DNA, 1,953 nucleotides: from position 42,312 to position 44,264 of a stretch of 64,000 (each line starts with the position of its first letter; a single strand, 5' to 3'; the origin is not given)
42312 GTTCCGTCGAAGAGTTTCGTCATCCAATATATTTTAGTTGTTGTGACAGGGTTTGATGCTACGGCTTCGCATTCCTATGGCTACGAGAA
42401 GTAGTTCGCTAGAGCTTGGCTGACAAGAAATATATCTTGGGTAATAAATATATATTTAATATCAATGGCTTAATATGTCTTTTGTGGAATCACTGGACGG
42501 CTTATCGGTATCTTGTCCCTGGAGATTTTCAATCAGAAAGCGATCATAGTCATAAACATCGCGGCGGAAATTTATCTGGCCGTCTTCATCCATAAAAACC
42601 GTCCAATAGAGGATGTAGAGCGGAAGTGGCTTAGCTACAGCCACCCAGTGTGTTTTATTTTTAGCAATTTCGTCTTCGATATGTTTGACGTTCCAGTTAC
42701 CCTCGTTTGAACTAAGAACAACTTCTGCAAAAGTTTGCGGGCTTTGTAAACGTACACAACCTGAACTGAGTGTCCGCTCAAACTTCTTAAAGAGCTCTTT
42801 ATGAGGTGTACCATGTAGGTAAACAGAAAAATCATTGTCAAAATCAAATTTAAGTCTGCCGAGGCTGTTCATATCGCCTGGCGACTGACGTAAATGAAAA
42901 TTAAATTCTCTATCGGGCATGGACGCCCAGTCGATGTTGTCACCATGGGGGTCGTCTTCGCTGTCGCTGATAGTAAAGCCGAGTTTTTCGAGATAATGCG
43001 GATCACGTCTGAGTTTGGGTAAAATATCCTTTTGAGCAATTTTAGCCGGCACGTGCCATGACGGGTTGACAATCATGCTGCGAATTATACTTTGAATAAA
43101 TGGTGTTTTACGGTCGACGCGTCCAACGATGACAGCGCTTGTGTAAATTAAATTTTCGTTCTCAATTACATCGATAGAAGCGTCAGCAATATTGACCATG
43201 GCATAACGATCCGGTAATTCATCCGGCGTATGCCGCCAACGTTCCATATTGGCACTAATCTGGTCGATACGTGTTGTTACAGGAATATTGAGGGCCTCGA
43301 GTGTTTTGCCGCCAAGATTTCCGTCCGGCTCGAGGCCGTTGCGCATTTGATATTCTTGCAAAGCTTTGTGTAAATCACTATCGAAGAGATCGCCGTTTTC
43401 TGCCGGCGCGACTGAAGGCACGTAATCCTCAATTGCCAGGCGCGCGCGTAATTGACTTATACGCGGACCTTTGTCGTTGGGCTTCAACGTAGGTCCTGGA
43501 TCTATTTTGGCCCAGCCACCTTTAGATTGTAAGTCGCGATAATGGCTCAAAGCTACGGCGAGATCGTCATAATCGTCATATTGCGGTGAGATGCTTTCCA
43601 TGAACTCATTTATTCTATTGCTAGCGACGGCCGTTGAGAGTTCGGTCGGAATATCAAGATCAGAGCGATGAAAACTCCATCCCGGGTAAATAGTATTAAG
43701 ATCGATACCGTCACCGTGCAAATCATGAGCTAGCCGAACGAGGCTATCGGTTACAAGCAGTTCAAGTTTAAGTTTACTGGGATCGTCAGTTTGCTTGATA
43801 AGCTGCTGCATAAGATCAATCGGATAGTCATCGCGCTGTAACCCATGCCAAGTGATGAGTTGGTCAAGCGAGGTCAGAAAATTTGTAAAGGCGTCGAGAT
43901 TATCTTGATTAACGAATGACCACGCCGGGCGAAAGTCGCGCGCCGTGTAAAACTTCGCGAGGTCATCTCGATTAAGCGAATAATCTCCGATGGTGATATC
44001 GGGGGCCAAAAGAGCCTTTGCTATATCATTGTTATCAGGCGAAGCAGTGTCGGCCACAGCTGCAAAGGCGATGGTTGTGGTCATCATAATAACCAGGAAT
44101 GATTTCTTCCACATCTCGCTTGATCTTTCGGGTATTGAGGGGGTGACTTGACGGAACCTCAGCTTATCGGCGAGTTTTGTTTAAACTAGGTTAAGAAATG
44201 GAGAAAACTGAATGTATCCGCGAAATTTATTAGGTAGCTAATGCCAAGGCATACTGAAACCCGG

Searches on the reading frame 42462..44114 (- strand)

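Call 41: search_protein_families(library=pfam, proteins=[window:42462-44114:-], max_evalue=0.01)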
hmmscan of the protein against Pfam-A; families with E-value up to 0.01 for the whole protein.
window:42462-44114:- (550 aa): 3 families
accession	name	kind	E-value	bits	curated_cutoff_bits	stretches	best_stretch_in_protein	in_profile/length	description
PF20142.4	Scaffold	-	1.8e-25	90.7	24.6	1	51-189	2-139/139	Scaffold domain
PF03734.19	YkuD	-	4e-19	70.1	23.4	1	302-466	1-138/146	L,D-transpeptidase catalytic domain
PF01471.23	PG_binding_1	-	2e-10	41.1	23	1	216-275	2-57/57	Putative peptidoglycan binding domain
